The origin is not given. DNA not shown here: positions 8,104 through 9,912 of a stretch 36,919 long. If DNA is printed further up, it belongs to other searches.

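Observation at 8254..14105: Unassigned FAD oxidoreductase, two metal cupins and a TRAP transporter appended to the phloroglucinol core: candidate undescribed feeder pathway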

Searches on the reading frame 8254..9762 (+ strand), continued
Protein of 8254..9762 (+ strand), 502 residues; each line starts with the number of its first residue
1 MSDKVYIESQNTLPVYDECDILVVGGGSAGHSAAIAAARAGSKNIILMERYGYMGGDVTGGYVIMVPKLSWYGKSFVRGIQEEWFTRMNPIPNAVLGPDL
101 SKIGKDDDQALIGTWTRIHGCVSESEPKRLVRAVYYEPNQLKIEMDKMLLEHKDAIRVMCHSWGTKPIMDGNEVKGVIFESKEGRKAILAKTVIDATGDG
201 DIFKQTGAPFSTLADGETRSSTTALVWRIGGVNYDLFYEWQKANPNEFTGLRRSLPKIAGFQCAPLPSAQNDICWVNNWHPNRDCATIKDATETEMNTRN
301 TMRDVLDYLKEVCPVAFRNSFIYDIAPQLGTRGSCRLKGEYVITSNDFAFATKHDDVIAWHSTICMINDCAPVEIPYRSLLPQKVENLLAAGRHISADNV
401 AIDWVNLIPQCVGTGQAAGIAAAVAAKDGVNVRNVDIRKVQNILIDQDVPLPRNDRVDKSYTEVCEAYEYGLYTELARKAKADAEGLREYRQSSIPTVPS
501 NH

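Call 25: search_protein_families(library=pfam, proteins=[L081:13253-14158:+, L041:211-1704:+, L040:7264-8298:+, L023:11625-12596:+, L009:4893-5942:-, L016:4911-5873:+, L017:14732-16306:+, L049:4275-6275:+, L039:9241-9765:+, L054:1621-3030:-])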
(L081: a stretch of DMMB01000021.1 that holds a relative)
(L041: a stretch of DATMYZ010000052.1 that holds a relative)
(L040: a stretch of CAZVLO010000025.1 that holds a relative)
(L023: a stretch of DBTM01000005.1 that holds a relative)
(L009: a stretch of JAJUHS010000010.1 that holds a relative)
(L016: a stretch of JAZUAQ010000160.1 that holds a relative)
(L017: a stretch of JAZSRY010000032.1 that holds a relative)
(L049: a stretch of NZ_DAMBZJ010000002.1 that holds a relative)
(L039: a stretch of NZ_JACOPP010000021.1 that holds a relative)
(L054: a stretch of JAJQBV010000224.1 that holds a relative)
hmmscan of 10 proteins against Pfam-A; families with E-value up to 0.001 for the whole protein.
L081:13253-14158:+ (301 aa): 2 families
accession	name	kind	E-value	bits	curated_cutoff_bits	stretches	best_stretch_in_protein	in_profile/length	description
PF03466.25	LysR_substrate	-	6.9e-23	81.6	28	1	92-284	3-208/209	LysR substrate binding domain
PF00126.33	HTH_1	-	6.3e-19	68.1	26.6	1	6-65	1-60/60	Bacterial regulatory helix-turn-helix protein, lysR family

L041:211-1704:+ (497 aa): 0 families

L040:7264-8298:+ (344 aa): 1 family
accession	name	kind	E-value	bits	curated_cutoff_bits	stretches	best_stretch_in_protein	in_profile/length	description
PF01208.23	URO-D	-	7e-15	55.3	23.9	1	73-316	81-330/346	Uroporphyrinogen decarboxylase (URO-D)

L023:11625-12596:+ (323 aa): 3 families
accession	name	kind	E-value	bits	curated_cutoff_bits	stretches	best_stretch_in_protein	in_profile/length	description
PF02826.25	2-Hacid_dh_C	-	9.1e-47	159.2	25.1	1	109-289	2-178/178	D-isomer specific 2-hydroxyacid dehydrogenase, NAD binding domain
PF00389.36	2-Hacid_dh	-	9.4e-18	64.6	24.6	1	41-321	36-134/134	D-isomer specific 2-hydroxyacid dehydrogenase, catalytic domain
PF03446.21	NAD_binding_2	-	9.3e-05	22.9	21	1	150-245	2-105/161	NAD binding domain of 6-phosphogluconate dehydrogenase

L009:4893-5942:- (349 aa): 3 families
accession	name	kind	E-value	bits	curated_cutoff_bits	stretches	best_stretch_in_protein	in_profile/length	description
PF00005.33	ABC_tran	-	5.5e-32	111.7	25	1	108-257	1-137/137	ABC transporter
PF13304.12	AAA_21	-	6.1e-09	36.8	27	1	221-289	230-301/304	AAA domain, putative AbiEii toxin, Type IV TA system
PF02463.25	SMC_N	-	8.6e-07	29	40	1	121-288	27-199/220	RecF/RecN/SMC N terminal domain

L016:4911-5873:+ (320 aa): 2 families
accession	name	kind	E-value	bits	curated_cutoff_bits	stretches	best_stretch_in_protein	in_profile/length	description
PF13484.11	Fer4_16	-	0.0008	20.6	30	0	195-212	3-20/66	4Fe-4S double cluster binding domain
PF00037.32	Fer4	-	0.00082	19.5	21.1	0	196-209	10-23/24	4Fe-4S binding domain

L017:14732-16306:+ (524 aa): 9 families
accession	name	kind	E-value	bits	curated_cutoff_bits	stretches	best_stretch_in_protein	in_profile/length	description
PF00890.30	FAD_binding_2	-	4.1e-56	191.4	20.4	1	43-495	1-404/414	FAD binding domain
PF01266.30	DAO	-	2.6e-14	54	27.9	1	43-243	1-204/353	FAD dependent oxidoreductase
PF03486.20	HI0933_like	-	4.4e-08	33.3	50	1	43-75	2-34/244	HI0933-like protein Rossmann domain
PF12831.13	FAD_oxidored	-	9.9e-08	32.1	27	1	43-73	1-31/416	FAD dependent oxidoreductase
PF07992.20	Pyr_redox_2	-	1.8e-06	28.1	26.1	1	43-243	2-109/291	Pyridine nucleotide-disulphide oxidoreductase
PF01494.25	FAD_binding_3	-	2.7e-05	24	22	0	41-76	1-36/349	FAD binding domain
PF13450.12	NAD_binding_8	-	8e-05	23.3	21.9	1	46-72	1-27/68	NAD(P)-binding Rossmann-like domain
PF01946.23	Thi4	-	0.0009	19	26.2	0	37-72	13-49/235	Thi4 family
PF01134.28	GIDA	-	0.00097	18.7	22.1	0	43-70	1-28/391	Glucose inhibited division protein A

L049:4275-6275:+ (666 aa): 11 families
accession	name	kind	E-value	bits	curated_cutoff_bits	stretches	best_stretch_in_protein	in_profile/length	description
PF00724.26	Oxidored_FMN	-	4.5e-64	217.3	27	1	6-356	2-339/342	NADH:flavin oxidoreductase / NADH oxidase family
PF07992.20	Pyr_redox_2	-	3.3e-29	102.7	26.1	1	404-646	2-276/291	Pyridine nucleotide-disulphide oxidoreductase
PF00070.33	Pyr_redox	-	1.1e-14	55.1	22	2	526-566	1-40/82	Pyridine nucleotide-disulphide oxidoreductase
PF01266.30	DAO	-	3e-12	47.2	27.9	1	405-440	2-38/353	FAD dependent oxidoreductase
PF13450.12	NAD_binding_8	-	1.5e-10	41.7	21.9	1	407-447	1-41/68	NAD(P)-binding Rossmann-like domain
PF12831.13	FAD_oxidored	-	5.5e-07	29.7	27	1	405-455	2-52/416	FAD dependent oxidoreductase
PF01134.28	GIDA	-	5.5e-07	29.4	22.1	1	404-437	1-35/391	Glucose inhibited division protein A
PF13738.12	Pyr_redox_3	-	1.4e-05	25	30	0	522-634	162-277/305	Pyridine nucleotide-disulphide oxidoreductase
PF00890.30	FAD_binding_2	-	2.6e-05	24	20.4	1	405-440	2-37/414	FAD binding domain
PF01262.27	AlaDh_PNT_C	-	0.00032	20.6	23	0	401-425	27-51/214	Alanine dehydrogenase/PNT, C-terminal domain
PF03486.20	HI0933_like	-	0.00036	20.5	50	0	404-445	2-43/244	HI0933-like protein Rossmann domain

L039:9241-9765:+ (174 aa): 3 families
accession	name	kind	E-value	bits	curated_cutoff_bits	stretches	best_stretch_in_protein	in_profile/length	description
PF12802.13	MarR_2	-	9.3e-13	48.6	27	1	48-108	1-61/61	MarR family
PF01047.28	MarR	-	2.4e-11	43.8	24.6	1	55-108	6-58/59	MarR family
PF22381.2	Staph_reg_Sar_Rot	-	0.00079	19.9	27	0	44-117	6-78/85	Transcriptional regulator SarA/Rot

L054:1621-3030:- (469 aa): 2 families
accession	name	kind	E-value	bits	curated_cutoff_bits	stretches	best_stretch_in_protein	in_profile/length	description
PF03972.19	MmgE_PrpD_N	-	4.7e-29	101.8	32.1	1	15-245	4-233/244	MmgE/PrpD N-terminal domain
PF19305.4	MmgE_PrpD_C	-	6.6e-09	36.2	32.1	1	284-436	7-157/173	MmgE/PrpD C-terminal domain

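Call 27: search_solved_structures(query=window:8254-9762:+, max_evalue=0.01)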
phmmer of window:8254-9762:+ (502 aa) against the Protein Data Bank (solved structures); distinct sequences matched with E-value up to 0.01: 33.
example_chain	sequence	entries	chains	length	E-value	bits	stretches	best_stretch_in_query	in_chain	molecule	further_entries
4up3_A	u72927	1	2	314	6.5e-05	24.9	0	12-70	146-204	THIOREDOXIN REDUCTASE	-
4a5l_A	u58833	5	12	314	6.7e-05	24.8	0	12-70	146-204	THIOREDOXIN REDUCTASE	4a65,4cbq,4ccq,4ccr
2q0k_A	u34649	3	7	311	0.00023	23.1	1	20-64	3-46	Thioredoxin reductase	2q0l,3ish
3r9u_A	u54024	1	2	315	0.00075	21.4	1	19-62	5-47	Thioredoxin reductase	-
1ojt_A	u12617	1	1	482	0.0016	20.3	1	18-57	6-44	SURFACE PROTEIN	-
1bhy_A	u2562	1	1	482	0.0016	20.3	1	18-57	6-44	P64K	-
1q9i_A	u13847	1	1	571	0.0019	20.1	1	15-58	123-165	flavocytochrome c3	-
2zxh_A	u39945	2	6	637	0.0027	19.6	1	15-48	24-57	tRNA uridine 5-carboxymethylaminomethyl modification enzyme mnmG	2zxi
1jrz_A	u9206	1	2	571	0.0029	19.5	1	15-58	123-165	FLAVOCYTOCHROME C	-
1e39_A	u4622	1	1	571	0.0029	19.4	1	15-58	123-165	FUMARATE REDUCTASE FLAVOPROTEIN SUBUNIT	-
1m64_A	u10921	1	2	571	0.003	19.4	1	15-58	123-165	flavocytochrome c3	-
1ksu_A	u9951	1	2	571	0.003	19.4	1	15-58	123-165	flavocytochrome c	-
1kss_A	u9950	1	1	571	0.003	19.4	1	15-58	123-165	flavocytochrome c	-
1p2h_A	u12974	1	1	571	0.003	19.4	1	15-58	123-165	flavocytochrome c3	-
1p2e_A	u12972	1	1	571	0.003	19.4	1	15-58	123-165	flavocytochrome c3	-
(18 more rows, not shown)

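Call 40: search_protein_families(library=pfam, max_evalue=0.5, proteins=[L041:211-1704:+])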
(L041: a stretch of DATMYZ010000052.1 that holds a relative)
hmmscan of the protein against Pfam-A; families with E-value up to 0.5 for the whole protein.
L041:211-1704:+ (497 aa): 0 families

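Call 41: predict_structure(alignment_id=A1)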
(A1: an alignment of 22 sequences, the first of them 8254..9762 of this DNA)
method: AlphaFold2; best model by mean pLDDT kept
length: 502 residues; sequences in the alignment: 22
mean_pLDDT: 69.9   pTM: 0.77
mean pLDDT of the five models: 69.9, 65.6, 63.2, 62.6, 61.9
residues with pLDDT >= 90: 119; 70-90: 146; 50-70: 125; < 50: 112
segments of 3 or more residues with pLDDT < 50: 54-71, 118-132, 214-223, 325-333, 349-351, 362-371, 395-406, 471-481, 483-502
pLDDT, mean of each block of 10 residues (from residue 1): 73 91 87 95 92 48 44 58 79 64 55 51 42 60 86 94 83 92 87 83 79 45 60 89 90 81 66 70 58 69 89 92 55 56 57 63 43 70 88 51 47 86 96 92 88 80 65 47 41 27 27
secondary structure, 60 per line:
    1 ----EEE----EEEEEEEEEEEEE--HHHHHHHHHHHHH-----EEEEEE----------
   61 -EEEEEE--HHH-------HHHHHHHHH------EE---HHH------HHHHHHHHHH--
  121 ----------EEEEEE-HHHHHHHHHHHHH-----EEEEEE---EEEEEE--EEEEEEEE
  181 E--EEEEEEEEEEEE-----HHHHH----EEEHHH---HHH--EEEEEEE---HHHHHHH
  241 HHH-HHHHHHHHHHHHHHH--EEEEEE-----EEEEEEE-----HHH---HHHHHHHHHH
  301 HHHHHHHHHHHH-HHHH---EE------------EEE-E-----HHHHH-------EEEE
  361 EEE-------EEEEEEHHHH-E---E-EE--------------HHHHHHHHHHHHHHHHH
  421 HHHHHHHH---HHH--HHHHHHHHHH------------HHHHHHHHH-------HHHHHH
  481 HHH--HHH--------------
elements in order: E5-7 E12-24 H27-39 E45-50 E62-67 H80-88 H109-118 E131-136 H138-150 E156-161 E165-170 E173-181 E184-195 H201-205 E210-212 E224-230 H234-243 H245-259 E262-267 E273-279 H291-312 H314-317 E335-337 H345-349 E357-363 E371-376 H377-380 H404-428 H437-446 H459-467 H475-483

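Call 47: fold_search(model_id=the predicted structure, library=pdb)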
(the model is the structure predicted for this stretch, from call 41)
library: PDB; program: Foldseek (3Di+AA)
matches with E <= 10: 1341; with E <= 0.001: 606
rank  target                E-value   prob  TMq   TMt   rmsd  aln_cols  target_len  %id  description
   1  3oz2                  2.3e-10  1.00  0.39  0.48  12.8       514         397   15  Crystal structure of a geranylgeranyl bacteriochlorophyll reductase-like (Ta0516) from Thermoplasma acidophilum at 1.60  (released 2010-10-27)
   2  7koe_C                1.3e-09  1.00  0.38  0.42  12.8       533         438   12  Electron bifurcating flavoprotein Fix/EtfABCX (released 2021-01-20)
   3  8urd_C                1.8e-09  1.00  0.35  0.42  13.4       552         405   10  Bacillus niacini flavin monooxygenase with bound (2,6)DHP (released 2024-09-18)
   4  6pvi                  2.0e-09  1.00  0.34  0.37  15.3       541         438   10  Crystal structure of PhqK in complex with paraherquamide L (released 2020-01-22)
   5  6pvf                  2.4e-09  1.00  0.34  0.38  14.5       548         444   10  Crystal structure of PhqK in complex with malbrancheamide B (released 2020-01-22)
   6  6aio_A                3.3e-09  1.00  0.35  0.43  14.4       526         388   12  Crystal structure of p-nitrophenol 4-monooxygenase PnpA from Pseudomonas putida DLL-E4 (released 2018-10-31)
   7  8zop                  4.0e-09  1.00  0.38  0.45  10.5       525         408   13  Structure of FasV in complex with FAD (released 2025-04-02)
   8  6awf_A                4.5e-09  1.00  0.30  0.27  22.9       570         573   13  Escherichia coli quinol:fumarate reductase crystallized without dicarboxylate (released 2017-12-06)
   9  3e1t                  5.0e-09  1.00  0.37  0.42  12.2       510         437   12  Structure and action of the myxobacterial chondrochloren halogenase CndH, a new variant of FAD-dependent halogenases (released 2009-02-24)
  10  4opl                  5.6e-09  1.00  0.38  0.42  12.3       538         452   12  Constructing tailored isoprenoid products by structure-guided modification of geranylgeranyl reductase. (released 2014-07-09)
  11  1kf6_A                5.6e-09  1.00  0.31  0.27  22.3       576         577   15  E. coli Quinol-Fumarate Reductase with Bound Inhibitor HQNO (released 2002-03-13)
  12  5vpn_A                6.0e-09  1.00  0.32  0.28  23.5       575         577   14  E. coli Quinol fumarate reductase FrdA E245Q mutation (released 2017-06-21)
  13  6ain_B                6.7e-09  1.00  0.39  0.47  13.6       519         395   10  Crystal structure of p-nitrophenol 4-monooxygenase PnpA from Pseudomonas putida DLL-E4 (released 2018-10-31)
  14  3cp8_A                7.5e-09  1.00  0.35  0.30  13.3       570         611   13  Crystal structure of GidA from Chlorobium tepidum (released 2008-06-24)
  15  6ui5_A                9.0e-09  1.00  0.37  0.37  10.7       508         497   11  Tmn9 in complex with cofactor FAD (released 2020-10-07)
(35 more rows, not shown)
